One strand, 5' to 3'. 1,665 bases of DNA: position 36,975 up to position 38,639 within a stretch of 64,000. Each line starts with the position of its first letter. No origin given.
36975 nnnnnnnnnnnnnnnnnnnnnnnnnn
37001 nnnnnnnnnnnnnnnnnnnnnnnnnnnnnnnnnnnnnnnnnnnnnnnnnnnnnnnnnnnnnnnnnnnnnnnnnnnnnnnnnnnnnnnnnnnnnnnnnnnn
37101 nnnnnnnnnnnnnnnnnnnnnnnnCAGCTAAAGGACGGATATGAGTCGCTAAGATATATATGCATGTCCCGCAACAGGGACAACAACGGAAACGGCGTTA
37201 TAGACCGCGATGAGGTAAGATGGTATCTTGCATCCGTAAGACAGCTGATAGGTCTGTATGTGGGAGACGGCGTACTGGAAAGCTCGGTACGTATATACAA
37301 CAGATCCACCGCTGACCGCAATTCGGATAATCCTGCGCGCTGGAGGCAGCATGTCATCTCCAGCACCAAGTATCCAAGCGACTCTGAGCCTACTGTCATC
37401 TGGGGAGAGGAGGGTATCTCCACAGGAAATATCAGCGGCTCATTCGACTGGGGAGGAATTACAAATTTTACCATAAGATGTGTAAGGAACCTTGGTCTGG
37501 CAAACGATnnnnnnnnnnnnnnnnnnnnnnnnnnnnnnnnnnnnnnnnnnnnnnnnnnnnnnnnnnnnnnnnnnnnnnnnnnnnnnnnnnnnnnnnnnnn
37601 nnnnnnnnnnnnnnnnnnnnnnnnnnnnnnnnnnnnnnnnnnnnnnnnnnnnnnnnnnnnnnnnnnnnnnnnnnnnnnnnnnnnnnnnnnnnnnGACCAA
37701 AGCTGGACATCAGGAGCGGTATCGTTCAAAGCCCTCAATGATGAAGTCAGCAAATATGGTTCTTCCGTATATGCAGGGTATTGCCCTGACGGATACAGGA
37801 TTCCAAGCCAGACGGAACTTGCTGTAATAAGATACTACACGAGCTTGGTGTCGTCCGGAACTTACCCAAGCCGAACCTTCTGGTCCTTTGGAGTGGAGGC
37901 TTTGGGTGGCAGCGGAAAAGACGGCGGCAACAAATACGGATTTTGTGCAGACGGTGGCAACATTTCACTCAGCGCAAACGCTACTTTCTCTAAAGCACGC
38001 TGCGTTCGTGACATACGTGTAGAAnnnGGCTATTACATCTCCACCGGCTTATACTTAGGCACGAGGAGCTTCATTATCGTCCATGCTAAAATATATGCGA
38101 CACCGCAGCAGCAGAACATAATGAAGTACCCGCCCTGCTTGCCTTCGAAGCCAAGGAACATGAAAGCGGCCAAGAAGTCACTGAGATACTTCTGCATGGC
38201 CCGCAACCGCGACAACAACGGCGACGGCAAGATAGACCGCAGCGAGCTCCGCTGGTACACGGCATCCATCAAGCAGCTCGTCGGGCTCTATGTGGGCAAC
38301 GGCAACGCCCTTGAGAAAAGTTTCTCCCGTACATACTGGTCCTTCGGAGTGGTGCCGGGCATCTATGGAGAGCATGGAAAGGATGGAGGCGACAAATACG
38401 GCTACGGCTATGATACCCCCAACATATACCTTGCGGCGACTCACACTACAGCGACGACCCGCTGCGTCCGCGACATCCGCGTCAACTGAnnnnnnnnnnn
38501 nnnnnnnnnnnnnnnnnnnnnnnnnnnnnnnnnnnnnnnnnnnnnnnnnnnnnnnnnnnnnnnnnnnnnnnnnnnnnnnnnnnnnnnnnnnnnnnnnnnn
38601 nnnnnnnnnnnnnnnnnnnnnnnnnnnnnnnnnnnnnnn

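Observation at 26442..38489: Lower-GC fimbrial module ending in a 1081-aa DUF1566-tipped lipoprotein plus an orphan DUF1566 cassette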

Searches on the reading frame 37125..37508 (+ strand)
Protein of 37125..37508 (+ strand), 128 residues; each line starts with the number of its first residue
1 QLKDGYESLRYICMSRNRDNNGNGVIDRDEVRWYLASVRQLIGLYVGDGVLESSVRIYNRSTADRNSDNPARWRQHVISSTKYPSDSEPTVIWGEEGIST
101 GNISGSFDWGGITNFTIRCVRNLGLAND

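Call 54: search_protein_families(library=pfam, alignment_id=A7, max_evalue=1)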
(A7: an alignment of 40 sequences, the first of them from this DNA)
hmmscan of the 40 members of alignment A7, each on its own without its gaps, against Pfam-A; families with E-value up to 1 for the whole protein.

A. member 1, seq(128 aa): 2 families
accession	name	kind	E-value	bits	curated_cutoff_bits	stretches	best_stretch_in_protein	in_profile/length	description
PF13405.12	EF-hand_6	-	0.033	14.4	25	1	19-36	10-27/30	EF-hand domain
PF00036.39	EF-hand_1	-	0.039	13.9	25.4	1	19-36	10-27/29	EF hand domain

B. families by the number of members that match (of 40 scanned): 18 families
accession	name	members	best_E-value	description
PF00036.39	EF-hand_1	37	0.0012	EF hand domain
PF13202.12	EF-hand_5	31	0.0073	EF hand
PF13405.12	EF-hand_6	30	0.0049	EF-hand domain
PF13499.12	EF-hand_7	6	0.11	EF-hand domain pair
PF23657.1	DUF7151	2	0.092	Domain of unknown function (DUF7151)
PF21053.3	BFA1_C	1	0.012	Biogenesis factor required for ATP synthase 1, C-terminal domain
PF16902.11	FokI_D3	1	0.043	FokI, D3 domain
PF13061.11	DUF3923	1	0.045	Protein of unknown function (DUF3923)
PF11141.13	DUF2914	1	0.046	Protein of unknown function (DUF2914)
PF08331.15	QueG_DUF1730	1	0.055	Epoxyqueuosine reductase QueG, DUF1730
PF20942.3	DUF4785_2nd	1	0.065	Domain of unknown function (DUF4785) central domain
PF18884.5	TSP3_bac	1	0.095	Bacterial TSP3 repeat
PF03752.18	ALF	1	0.1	Short repeats of unknown function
PF15652.11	Tox-SHH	1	0.11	HNH/Endo VII superfamily toxin with a SHH signature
PF17707.6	DUF5553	1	0.14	Family of unknown function (DUF5553)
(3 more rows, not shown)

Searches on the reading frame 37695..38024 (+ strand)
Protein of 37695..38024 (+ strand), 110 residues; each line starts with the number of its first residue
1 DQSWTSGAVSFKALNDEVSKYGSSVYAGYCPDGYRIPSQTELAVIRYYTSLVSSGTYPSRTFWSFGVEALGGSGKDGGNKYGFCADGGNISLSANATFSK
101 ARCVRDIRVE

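Call 57: search_protein_families(library=pfam, alignment_id=A8, max_evalue=1)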
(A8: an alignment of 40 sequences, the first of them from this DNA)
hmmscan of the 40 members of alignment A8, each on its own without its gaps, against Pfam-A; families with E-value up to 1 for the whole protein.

A. member 1, seq(110 aa): 0 families

B. families by the number of members that match (of 40 scanned): 12 families
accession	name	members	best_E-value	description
PF09603.15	Fib_succ_major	22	0.00021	Fibrobacter succinogenes major domain (Fib_succ_major)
PF07603.17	Lcl_C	16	0.00079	Lcl C-terminal domain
PF20768.2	Topo_VI_alpha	1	0.018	All-beta domain in DNA topoisomerase VI alpha subunit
PF09064.16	EGF_Tme5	1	0.02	Thrombomodulin like fifth domain, EGF-like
PF13731.11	WxL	1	0.039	WxL domain surface cell wall-binding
PF02743.24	dCache_1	1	0.049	Cache domain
PF17428.7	DUF5412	1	0.061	Family of unknown function (DUF5412)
PF07545.19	Vg_Tdu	1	0.074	Vestigial/Tondu family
PF07177.19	Neuralized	1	0.12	Neuralized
PF20547.3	DUF6761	1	0.15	Family of unknown function (DUF6761)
PF21241.2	UvsW_N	1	0.15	DNA helicase UvsW, N-terminal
PF20530.3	DUF6745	1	0.23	Domain of unknown function (DUF6745)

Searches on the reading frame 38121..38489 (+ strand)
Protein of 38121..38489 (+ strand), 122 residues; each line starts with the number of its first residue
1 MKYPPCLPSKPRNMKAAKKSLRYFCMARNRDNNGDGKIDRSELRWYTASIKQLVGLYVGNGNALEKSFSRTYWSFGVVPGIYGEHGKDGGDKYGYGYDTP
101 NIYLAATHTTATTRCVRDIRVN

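Call 4: search_protein_families(library=pfam, proteins=[window:38121-38489:+], max_evalue=0.1)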
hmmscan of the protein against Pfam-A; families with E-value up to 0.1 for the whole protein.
window:38121-38489:+ (122 aa): 3 families
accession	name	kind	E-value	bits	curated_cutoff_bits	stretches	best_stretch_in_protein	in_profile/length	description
PF13202.12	EF-hand_5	-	0.0015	18.3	25.9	1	31-44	9-22/25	EF hand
PF00036.39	EF-hand_1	-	0.012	15.6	25.4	1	31-44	10-23/29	EF hand domain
PF13405.12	EF-hand_6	-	0.036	14.2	25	1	31-44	10-23/30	EF-hand domain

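Call 8: search_protein_families(library=ncbifam, proteins=[window:38121-38489:+], max_evalue=1)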
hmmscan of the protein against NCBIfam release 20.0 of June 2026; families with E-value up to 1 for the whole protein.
window:38121-38489:+ (122 aa): 0 families

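Call 14: find_homologous_proteins(query=window:38160-38489:+, max_evalue=0.001)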
Query window:38160-38489:+ (109 aa): 3 proteins with E <= 0.001 among 4 candidates.
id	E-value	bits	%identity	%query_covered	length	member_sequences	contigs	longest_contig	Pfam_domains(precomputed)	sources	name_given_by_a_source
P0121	4.6e-69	247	99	100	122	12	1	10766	-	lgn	-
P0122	8.7e-52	192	85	100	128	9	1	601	-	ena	-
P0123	1.2e-33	133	94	60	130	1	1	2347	-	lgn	-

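Call 15: find_encoding_contigs(protein=P0121, flank=10000, max_places=6)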
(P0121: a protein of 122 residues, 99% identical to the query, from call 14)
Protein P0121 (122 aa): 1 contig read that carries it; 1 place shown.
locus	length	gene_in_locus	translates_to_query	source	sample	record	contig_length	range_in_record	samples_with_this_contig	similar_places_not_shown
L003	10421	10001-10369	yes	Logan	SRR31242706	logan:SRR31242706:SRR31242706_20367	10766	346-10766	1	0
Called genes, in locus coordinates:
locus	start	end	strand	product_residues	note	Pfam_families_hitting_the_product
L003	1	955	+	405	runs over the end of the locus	PF12099:DUF3575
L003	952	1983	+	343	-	PF17145:DUF5119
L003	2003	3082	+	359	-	-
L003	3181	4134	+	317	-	PF13149:Mfa_like_1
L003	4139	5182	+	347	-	PF13149:Mfa_like_1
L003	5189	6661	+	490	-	-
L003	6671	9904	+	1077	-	PF06321:P_gingi_FimA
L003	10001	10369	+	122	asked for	-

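Call 17: find_encoding_contigs(protein=P0123, flank=10000, max_places=6)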
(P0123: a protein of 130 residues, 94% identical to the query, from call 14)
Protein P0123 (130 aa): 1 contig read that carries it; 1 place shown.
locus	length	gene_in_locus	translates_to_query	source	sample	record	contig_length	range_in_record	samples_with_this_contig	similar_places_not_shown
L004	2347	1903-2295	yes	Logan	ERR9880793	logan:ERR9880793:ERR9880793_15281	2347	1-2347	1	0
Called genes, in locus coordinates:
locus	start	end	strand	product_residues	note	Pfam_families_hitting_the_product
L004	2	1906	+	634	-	?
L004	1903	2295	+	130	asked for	-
